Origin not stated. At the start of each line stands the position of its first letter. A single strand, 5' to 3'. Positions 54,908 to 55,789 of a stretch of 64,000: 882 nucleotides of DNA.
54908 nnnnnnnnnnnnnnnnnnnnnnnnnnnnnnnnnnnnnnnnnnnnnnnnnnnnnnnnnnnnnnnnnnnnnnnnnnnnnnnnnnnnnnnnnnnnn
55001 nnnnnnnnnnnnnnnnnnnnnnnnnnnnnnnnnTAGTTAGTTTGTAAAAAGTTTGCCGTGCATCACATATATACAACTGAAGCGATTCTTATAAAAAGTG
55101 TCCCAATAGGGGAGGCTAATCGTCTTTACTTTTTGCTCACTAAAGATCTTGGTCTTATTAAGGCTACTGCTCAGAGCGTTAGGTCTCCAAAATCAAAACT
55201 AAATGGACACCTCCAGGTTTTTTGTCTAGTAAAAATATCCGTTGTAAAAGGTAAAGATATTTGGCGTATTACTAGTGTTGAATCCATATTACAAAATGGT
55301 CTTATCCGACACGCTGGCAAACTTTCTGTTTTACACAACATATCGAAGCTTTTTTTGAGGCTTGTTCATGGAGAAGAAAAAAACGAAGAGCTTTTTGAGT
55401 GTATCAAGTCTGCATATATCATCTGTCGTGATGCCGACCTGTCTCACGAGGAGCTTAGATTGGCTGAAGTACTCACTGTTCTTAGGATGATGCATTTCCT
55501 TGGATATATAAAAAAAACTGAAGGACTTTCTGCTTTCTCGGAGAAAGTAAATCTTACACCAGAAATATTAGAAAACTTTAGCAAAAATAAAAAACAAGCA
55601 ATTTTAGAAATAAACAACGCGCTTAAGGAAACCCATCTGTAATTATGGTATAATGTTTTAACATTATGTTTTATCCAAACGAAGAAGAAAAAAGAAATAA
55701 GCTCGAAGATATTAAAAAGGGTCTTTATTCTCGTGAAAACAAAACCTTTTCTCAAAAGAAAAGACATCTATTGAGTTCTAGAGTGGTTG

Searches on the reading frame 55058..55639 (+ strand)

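Call 12: search_protein_families(library=pfam, proteins=[window:55058-55639:+], max_evalue=0.01)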
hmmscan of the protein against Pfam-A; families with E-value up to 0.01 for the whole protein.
window:55058-55639:+ (194 aa): 1 family
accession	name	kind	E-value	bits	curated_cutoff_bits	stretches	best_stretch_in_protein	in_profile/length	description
PF11967.14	RecO_N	-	2e-16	60.2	27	1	1-77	1-77/80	Recombination protein O N terminal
